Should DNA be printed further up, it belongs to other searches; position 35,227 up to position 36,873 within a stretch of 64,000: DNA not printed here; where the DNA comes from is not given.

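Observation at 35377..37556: Translationally coupled Nre (COG1602) + SPL-like radical SAM pair: candidate two-component DNA-damage repair module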

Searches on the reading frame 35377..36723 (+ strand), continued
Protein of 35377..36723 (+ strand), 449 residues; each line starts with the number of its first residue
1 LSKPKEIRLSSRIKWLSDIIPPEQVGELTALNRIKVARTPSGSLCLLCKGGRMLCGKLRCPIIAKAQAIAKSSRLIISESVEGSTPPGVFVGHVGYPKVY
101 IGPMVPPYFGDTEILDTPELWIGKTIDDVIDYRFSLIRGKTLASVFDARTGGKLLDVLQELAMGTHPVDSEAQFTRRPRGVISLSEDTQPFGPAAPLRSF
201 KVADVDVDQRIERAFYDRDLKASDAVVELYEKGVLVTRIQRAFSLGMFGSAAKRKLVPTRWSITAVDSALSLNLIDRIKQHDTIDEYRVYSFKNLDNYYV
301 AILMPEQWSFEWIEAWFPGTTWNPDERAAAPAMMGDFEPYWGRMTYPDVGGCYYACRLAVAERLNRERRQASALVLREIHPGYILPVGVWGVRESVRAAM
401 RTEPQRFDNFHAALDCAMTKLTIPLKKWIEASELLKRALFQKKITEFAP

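Call 40: find_related_loci(query=A3, collection=genome_contigs, flank=4000)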
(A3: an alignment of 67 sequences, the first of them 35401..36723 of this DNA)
Query A3 (441 aa) in genome_contigs; peptide patterns used: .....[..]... (x = any residue, [..] = any of these).
600 stretches matched a pattern (row limit reached: there are more); 597 encode a relative of the query (tblastn E <= 1e-3); the best 80 are kept; 80 distinct loci.
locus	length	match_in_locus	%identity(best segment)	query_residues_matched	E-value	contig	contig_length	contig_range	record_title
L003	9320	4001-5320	78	1-440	0e+0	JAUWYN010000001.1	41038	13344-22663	MAG: Hadesarchaea archaeon isolate CSMAG_2711 CSMAG_2711_k141_717245_length_41038_cov_15.0327, whole genome shotgun sequ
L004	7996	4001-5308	78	5-440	0e+0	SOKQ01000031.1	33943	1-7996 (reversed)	MAG: Hadesarchaea archaeon isolate E44_bin86 NODE_316_length_33943_cov_9.634443, whole genome shotgun sequence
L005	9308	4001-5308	75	4-439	0e+0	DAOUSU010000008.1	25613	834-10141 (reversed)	MAG TPA_asm: Hadesarchaea archaeon isolate CSMAG_554 CSMAG_554_k127_1173190_length_25613_cov_12.0000, whole genome shotg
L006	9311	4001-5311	67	1-439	0e+0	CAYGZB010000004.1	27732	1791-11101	MAG TPA_asm: uncultured Candidatus Bathyarchaeia archaeon isolate ERP119294_co1_468 genome assembly, contig: NODE_1952_l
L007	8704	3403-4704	66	1-439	0e+0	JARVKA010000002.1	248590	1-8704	MAG: Nitrososphaeria archaeon isolate JZ1_bin.63 NODE_2_length_248590_cov_3.88377, whole genome shotgun sequence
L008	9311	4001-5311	71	2-440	0e+0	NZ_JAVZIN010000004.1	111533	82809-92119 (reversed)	MAG: Candidatus Hadarchaeum sp. isolate DRTY-6_201901_bins_47 DRTY-6_201901_bins_47_scaffold_4, whole genome shotgun seq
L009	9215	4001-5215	66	33-439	0e+0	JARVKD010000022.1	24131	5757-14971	MAG: Nitrososphaeria archaeon isolate JZ2_bin.220247 NODE_22_length_24131_cov_1.56024, whole genome shotgun sequence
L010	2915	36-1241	65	36-439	0e+0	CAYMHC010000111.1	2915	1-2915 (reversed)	MAG TPA_asm: uncultured Nitrosopumilales archaeon isolate binchicken_co124_355 genome assembly, contig: NODE_51866_lengt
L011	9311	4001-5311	60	1-440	0e+0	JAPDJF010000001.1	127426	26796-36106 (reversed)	MAG: Hadesarchaea archaeon isolate S4B3_HD70 c_000000000057, whole genome shotgun sequence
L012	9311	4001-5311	57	1-439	2e-180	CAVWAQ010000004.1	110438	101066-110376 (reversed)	MAG: Candidatus Bathyarchaeota archaeon isolate MFD03726.bin.3.157 genome assembly, contig: contig_41278, whole genome s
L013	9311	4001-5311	57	1-439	2e-179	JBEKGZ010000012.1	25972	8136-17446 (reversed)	MAG: Candidatus Bathyarchaeia archaeon isolate SPRUCE 265 SPRUCE_265_12, whole genome shotgun sequence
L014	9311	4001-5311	58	1-439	5e-179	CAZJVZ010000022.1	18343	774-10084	MAG TPA_asm: uncultured Candidatus Bathyarchaeia archaeon isolate SRP098346_co1_361 genome assembly, contig: NODE_3058_l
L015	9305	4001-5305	57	4-439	3e-174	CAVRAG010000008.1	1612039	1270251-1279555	MAG: uncultured Nitrososphaerota archaeon isolate MFD00008.bin.2.90 genome assembly, contig: contig_34, whole genome sho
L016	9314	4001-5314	57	1-439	3e-172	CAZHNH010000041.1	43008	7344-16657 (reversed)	MAG TPA_asm: uncultured Nitrosopumilales archaeon isolate SRP140028_co1_624 genome assembly, contig: k141_3018347, whole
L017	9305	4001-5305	57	4-439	6e-172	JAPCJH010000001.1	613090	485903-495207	MAG: Thaumarchaeota archaeon isolate SubAcS15-15 SubAcS15-15_1, whole genome shotgun sequence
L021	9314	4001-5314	56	1-439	3e-168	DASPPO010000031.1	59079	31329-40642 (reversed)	MAG TPA_asm: Nitrososphaerales archaeon isolate SMAG_U12175 k141_1102699, whole genome shotgun sequence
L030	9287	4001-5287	50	6-439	5e-150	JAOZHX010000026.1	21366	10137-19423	MAG: Candidatus Bathyarchaeota archaeon isolate SRBZ_4 k147_45063, whole genome shotgun sequence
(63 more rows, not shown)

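Call 63: list_cluster_members(proteins=[P0271, P0279, P0255, P0307, P0332, P0356, P0372, P0333, P0299, P0272])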
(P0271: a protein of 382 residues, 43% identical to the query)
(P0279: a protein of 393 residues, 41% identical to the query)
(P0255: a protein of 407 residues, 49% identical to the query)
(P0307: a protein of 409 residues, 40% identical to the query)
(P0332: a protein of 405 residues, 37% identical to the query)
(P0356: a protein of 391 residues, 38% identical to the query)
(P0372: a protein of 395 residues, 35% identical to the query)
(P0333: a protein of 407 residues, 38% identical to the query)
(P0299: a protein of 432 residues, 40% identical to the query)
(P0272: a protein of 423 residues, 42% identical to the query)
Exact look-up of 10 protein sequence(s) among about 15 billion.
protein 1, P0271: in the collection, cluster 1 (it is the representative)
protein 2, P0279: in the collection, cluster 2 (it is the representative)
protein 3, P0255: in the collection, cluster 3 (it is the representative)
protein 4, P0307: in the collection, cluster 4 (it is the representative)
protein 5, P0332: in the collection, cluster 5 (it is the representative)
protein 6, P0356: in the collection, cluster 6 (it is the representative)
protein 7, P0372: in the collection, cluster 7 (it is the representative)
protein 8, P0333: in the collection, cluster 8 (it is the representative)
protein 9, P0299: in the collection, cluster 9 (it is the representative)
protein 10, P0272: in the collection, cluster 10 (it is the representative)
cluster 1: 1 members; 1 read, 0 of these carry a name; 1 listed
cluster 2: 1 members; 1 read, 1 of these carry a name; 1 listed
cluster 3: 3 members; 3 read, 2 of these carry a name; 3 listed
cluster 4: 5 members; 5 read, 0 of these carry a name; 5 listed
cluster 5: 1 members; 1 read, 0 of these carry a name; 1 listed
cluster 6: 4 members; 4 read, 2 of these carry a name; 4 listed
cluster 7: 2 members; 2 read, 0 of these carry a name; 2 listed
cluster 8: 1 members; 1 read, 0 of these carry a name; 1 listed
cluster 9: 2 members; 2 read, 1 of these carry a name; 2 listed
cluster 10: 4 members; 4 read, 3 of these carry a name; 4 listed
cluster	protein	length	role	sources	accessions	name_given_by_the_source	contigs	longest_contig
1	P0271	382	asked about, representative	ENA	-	-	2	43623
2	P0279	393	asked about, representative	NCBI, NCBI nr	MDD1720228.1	MAG: hypothetical protein LUQ25_09230 [Methanoregulaceae archaeon] | hypothetical protein [Methanoregulaceae archaeon]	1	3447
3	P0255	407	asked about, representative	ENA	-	-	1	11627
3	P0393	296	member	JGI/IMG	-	hypothetical protein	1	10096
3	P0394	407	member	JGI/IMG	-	DNA repair protein NreA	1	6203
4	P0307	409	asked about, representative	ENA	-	-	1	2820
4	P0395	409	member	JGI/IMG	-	-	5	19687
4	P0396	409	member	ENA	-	-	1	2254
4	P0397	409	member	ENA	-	-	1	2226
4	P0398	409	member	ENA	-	-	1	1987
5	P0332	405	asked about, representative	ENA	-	-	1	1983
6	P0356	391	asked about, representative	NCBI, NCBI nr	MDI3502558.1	MAG: repair protein NreA [Archaeoglobi archaeon] | repair protein NreA [Archaeoglobi archaeon]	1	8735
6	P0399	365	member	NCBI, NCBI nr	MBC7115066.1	MAG: hypothetical protein H5T47_05535, partial [Archaeoglobi archaeon] | hypothetical protein [Candidatus Mnemosynella bozhongmuii]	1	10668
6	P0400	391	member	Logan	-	-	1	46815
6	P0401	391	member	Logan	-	-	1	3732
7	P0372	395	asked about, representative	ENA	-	-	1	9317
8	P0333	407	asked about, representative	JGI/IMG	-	-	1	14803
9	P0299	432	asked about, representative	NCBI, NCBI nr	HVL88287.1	MAG TPA: Nre family DNA repair protein [Candidatus Thermoplasmatota archaeon] | Nre family DNA repair protein [Candidatus Thermoplasmatota archaeon]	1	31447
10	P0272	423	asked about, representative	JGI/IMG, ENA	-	-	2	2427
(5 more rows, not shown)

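Call 65: find_related_loci(query=A4, collection=metagenome_contigs, flank=3500)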
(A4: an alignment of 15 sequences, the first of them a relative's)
Query A4 (391 aa) in metagenome_contigs; peptide patterns used: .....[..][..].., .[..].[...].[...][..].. (x = any residue, [..] = any of these).
600 stretches matched a pattern (row limit reached: there are more); 583 encode a relative of the query (tblastn E <= 1e-3); the best 80 are kept; 80 distinct loci.
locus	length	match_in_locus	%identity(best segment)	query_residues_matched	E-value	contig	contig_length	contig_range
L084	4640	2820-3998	43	5-390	2e-104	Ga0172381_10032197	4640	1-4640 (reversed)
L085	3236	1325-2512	43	2-390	5e-104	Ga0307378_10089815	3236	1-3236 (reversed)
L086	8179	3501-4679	42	5-390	2e-98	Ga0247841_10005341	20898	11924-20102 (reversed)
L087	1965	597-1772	41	3-390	8e-104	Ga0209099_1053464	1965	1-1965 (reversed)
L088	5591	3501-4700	43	7-390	3e-98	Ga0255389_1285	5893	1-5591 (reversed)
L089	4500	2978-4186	41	3-390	4e-98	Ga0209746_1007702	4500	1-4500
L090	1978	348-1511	43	7-382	3e-102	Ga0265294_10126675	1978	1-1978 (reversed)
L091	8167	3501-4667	43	5-390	6e-96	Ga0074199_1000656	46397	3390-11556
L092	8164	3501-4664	42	7-390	2e-95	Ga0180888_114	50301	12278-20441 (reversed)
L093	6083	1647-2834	43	1-390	1e-93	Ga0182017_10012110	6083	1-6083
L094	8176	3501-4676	43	2-390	6e-93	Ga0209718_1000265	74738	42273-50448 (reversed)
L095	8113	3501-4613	43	7-390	1e-87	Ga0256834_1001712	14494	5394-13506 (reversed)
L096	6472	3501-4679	41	7-390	3e-87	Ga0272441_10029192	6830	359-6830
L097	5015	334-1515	40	7-391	5e-87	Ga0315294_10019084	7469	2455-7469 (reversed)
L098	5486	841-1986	39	5-390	4e-85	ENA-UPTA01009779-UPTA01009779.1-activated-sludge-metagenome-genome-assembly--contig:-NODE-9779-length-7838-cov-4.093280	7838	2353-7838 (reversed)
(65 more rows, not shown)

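Call 67: search_solved_structures(query=A3, max_evalue=10, show_alignments=2)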
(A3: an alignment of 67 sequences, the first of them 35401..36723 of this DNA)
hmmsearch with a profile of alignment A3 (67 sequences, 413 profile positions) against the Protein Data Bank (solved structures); distinct sequences matched with E-value up to 10: 1.
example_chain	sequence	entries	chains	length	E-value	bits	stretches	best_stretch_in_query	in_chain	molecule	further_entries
7zm7_P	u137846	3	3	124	0.14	14.5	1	340-404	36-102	NADH-ubiquinone oxidoreductase B14 subunit-like protein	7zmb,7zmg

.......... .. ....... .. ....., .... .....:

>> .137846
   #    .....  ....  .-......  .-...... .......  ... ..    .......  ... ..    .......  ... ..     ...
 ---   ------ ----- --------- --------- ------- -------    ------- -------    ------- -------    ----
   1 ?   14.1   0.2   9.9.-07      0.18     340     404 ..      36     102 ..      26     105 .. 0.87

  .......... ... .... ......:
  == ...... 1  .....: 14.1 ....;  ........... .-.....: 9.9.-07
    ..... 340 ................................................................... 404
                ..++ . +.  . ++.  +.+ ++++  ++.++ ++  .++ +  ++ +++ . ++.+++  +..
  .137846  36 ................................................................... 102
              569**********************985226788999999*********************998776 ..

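Call 72: search_protein_families(library=padloc, proteins=[window:35401-36723:+], max_evalue=0.01)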
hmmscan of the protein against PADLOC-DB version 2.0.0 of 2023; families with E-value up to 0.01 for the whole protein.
window:35401-36723:+ (441 aa): 0 families

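Call 73: search_protein_families(library=pfam, proteins=[L016:610-2643:-, L021:2650-3900:-, L013:2798-3832:-, L030:8585-9004:+], max_evalue=0.001)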
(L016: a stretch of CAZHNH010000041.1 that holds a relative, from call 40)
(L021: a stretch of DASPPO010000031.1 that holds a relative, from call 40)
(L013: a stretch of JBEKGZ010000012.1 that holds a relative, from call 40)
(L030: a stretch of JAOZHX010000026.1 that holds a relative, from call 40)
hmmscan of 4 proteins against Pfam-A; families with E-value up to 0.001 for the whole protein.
L016:610-2643:- (677 aa): 4 families
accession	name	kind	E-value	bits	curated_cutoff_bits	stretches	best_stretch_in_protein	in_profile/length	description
PF13476.12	AAA_23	-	4.8e-15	57.2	27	1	6-247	2-196/201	AAA domain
PF02463.25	SMC_N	-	1.5e-10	41.3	40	1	168-670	47-217/220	RecF/RecN/SMC N terminal domain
PF13558.12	SbcC_Walker_B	-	9e-06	26.3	27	1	578-638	26-88/90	SbcC/RAD50-like, Walker B motif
PF13555.12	AAA_29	-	2e-05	24.7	27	1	4-52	2-48/61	P-loop containing region of AAA domain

L021:2650-3900:- (416 aa): 2 families
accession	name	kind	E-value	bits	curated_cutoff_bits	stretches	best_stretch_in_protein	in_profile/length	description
PF00149.33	Metallophos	-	1.9e-10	41.9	21.5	1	3-200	2-190/191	Calcineurin-like phosphoesterase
PF12850.12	Metallophos_2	-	2.6e-05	24.7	27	1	3-206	2-124/154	Calcineurin-like phosphoesterase superfamily domain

L013:2798-3832:- (344 aa): 4 families
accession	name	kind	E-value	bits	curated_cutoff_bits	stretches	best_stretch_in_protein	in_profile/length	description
PF00867.23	XPG_I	-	2.1e-27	95.8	24.9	1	143-236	1-89/89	XPG I-region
PF00752.23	XPG_N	-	2.1e-16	60.7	22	1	12-101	17-101/101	XPG N-terminal domain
PF01367.25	5_3_exonuc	-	7.9e-08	33.1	40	1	222-271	2-52/97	5'-3' exonuclease, C-terminal SAM fold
PF14520.12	HHH_5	-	0.00016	22.5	27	1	241-268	6-34/57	Helix-hairpin-helix domain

L030:8585-9004:+ (139 aa): 2 families
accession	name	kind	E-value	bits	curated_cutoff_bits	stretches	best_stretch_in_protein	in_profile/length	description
PF00293.34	NUDIX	-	2.4e-25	89.5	21.1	1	12-131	8-133/134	NUDIX domain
PF14815.12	NUDIX_4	-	6.8e-05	23.1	35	1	11-67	3-58/113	NUDIX domain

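Call 82: search_protein_families(library=ncbifam, proteins=[P0356, P0279, P0255, P0272, P0291], max_evalue=0.001)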
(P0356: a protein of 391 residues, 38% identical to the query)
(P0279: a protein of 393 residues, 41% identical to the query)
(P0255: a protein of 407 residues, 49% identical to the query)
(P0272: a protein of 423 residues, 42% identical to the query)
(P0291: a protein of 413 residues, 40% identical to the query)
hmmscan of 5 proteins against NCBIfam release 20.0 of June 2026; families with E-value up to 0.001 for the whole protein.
P0356 (391 aa): 1 family
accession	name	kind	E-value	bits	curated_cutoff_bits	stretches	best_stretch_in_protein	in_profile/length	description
NF041387.1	DNArepr_NreA_Halo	equivalog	2.2e-72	244.4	700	1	37-368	47-393/417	DNA repair protein NreA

P0279 (393 aa): 1 family
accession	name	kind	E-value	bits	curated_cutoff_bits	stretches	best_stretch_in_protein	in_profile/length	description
NF041387.1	DNArepr_NreA_Halo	equivalog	3.3e-64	217.4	700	1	8-376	30-411/417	DNA repair protein NreA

P0255 (407 aa): 1 family
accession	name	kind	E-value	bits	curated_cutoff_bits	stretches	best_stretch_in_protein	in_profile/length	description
NF041387.1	DNArepr_NreA_Halo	equivalog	4e-63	213.9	700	1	25-389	43-410/417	DNA repair protein NreA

P0272 (423 aa): 1 family
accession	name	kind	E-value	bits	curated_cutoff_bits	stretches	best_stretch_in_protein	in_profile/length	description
NF041387.1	DNArepr_NreA_Halo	equivalog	1.2e-87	294.6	700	1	63-414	47-407/417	DNA repair protein NreA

P0291 (413 aa): 1 family
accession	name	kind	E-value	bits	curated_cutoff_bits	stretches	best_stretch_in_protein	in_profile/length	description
NF041387.1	DNArepr_NreA_Halo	equivalog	3e-77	260.4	700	1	40-402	47-409/417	DNA repair protein NreA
